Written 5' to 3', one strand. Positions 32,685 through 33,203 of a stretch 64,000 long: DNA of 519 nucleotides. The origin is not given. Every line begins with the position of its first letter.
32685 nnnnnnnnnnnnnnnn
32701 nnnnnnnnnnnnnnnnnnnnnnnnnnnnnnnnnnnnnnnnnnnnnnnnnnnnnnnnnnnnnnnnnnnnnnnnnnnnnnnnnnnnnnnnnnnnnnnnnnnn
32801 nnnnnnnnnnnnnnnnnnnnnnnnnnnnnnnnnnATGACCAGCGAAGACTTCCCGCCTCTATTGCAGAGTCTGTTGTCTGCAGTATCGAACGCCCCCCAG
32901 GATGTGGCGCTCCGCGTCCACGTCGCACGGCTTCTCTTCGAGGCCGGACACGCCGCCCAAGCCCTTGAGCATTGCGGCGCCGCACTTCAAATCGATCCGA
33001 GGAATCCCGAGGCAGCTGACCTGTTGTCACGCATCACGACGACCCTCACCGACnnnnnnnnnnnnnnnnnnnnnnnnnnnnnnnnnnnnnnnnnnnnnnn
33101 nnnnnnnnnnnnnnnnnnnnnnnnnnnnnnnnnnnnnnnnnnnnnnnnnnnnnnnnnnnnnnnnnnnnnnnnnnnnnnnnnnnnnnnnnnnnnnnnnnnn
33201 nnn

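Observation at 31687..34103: Orphan two-gene cassette: TPR protein with a 4-TM tail, translationally coupled to a TPR-AAA+ unfoldase (candidate undescribed system)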

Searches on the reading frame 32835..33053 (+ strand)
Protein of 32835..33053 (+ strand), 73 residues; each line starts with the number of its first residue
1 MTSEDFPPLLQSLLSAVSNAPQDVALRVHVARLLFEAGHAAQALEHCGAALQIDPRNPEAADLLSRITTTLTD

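Call 46: search_protein_families(library=pfam, alignment_id=A3, max_evalue=10)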
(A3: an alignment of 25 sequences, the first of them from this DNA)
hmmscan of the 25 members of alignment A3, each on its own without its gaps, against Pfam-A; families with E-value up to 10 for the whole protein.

A. member 1, seq(73 aa): 11 families
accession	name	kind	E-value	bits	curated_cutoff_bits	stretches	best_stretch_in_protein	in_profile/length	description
PF14559.12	TPR_19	-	7.9e-07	29.7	25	1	15-67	16-68/68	Tetratricopeptide repeat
PF13371.12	TPR_9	-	7.2e-05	23.2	35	1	2-67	7-72/73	Tetratricopeptide repeat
PF14561.12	TPR_20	-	8.4e-05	23.3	25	1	10-54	8-52/90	Tetratricopeptide repeat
PF13428.12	TPR_14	-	0.00024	21.9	23.5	1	25-66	2-43/44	Tetratricopeptide repeat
PF07719.23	TPR_2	-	0.00077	19.9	27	1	31-57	8-34/34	Tetratricopeptide repeat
PF13431.12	TPR_17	-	0.0065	17.1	24.4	2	14-45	3-34/34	Tetratricopeptide repeat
PF23300.3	HEAT_Nup120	-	0.0097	16.2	29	1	28-71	89-135/170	Nucleoporin Nup120, HEAT repeats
PF13414.12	TPR_11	-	0.012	15.7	26.8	1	32-60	2-30/42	TPR repeat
PF14853.12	Fis1_TPR_C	-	0.018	15.7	25.3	1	42-69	19-46/53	Fis1 C-terminal tetratricopeptide repeat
PF00515.34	TPR_1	-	0.02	15.1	27.8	1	33-57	10-34/34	Tetratricopeptide repeat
PF13432.12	TPR_16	-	0.023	15.6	32.7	1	13-58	20-65/65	Tetratricopeptide repeat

B. families by the number of members that match (of 25 scanned): 31 families (the first 25 are shown)
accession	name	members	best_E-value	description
PF14559.12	TPR_19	25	1.7e-08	Tetratricopeptide repeat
PF14561.12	TPR_20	25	2.2e-07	Tetratricopeptide repeat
PF13428.12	TPR_14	24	2.2e-06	Tetratricopeptide repeat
PF13432.12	TPR_16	20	1.4e-06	Tetratricopeptide repeat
PF13431.12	TPR_17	15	7.5e-07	Tetratricopeptide repeat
PF07719.23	TPR_2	12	0.00034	Tetratricopeptide repeat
PF00515.34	TPR_1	9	0.001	Tetratricopeptide repeat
PF13424.12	TPR_12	6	0.002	Tetratricopeptide repeat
PF23914.1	TPR_CcmH_CycH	6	0.013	Cytochrome c-type biogenesis protein H TPR domain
PF07721.20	TPR_4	6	0.045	Tetratricopeptide repeat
PF13371.12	TPR_9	5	7.2e-05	Tetratricopeptide repeat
PF20308.4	TPR-S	4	0.0057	Tetratricopeptide Repeats-Sensor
PF13429.12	TPR_15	3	0.0084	Tetratricopeptide repeat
PF19735.4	DUF6225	3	0.16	Family of unknown function (DUF6225)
PF13414.12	TPR_11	2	0.011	TPR repeat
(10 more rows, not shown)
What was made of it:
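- On Vps4/CdvC (ESCRT-IV): Pfam: 0/25 members at E ≤10, while TPR_19 and TPR_20 hit 25/25 (call 46).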

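Call 64: search_solved_structures(query=A3, max_evalue=10)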
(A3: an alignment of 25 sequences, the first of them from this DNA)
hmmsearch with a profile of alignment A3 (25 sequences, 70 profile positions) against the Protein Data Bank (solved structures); distinct sequences matched with E-value up to 10: 131 (the best 60 are shown).
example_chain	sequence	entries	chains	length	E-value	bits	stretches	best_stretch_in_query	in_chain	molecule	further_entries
9qhb_A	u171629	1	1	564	4.1e-26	94.3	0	33-65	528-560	Engineered tetratricopeptide repeat protein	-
8bu0_A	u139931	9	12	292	3.6e-15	59.2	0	33-64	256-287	Consensus tetratricopeptide repeat protein | Crystal structure of an 8-repeat consensus TPR superhelix with Zinc. | Monomer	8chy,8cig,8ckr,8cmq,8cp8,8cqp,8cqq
9qhc_A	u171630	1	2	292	2.1e-14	56.7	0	33-65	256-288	Engineered tetratricopeptide repeat protein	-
7obi_A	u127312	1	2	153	5.3e-14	55.5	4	33-65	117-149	CTPR-rv4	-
3ieg_A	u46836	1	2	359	6.6e-11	45.5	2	33-59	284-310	DnaJ homolog subfamily C member 3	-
2y4t_A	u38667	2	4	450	5e-10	42.7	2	33-59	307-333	DNAJ HOMOLOG SUBFAMILY C MEMBER 3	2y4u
9g8o_B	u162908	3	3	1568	8e-10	42.1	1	33-69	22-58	Superkiller complex protein 3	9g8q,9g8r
7qdr_B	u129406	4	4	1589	8.6e-10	42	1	33-69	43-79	Tetratricopeptide repeat protein 37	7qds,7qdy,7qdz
9gzg_A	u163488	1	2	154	5.6e-09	39.4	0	33-64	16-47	Engineered CTPR protein with glutamic acids for conductivity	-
6eou_A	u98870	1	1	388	3.9e-08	36.6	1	26-59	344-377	UDP-N-acetylglucosamine--peptide N-acetylglucosaminyltransferase 110 kDa subunit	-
1w3b_A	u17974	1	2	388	4.6e-08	36.4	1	26-59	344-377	UDP-N-ACETYLGLUCOSAMINE--PEPTIDE N-ACETYLGLUCOSAMINYLTRANSFERASE 110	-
1na0_A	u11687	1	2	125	7.4e-08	35.8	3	33-65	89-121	designed protein CTPR3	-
6vfj_B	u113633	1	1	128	5.1e-07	33.1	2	32-63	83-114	I53_dn5B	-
2pl2_A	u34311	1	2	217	7.7e-07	32.5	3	12-41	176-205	Hypothetical conserved protein TTC0263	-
3kd7_A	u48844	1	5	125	1.1e-06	32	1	33-65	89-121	CTPR390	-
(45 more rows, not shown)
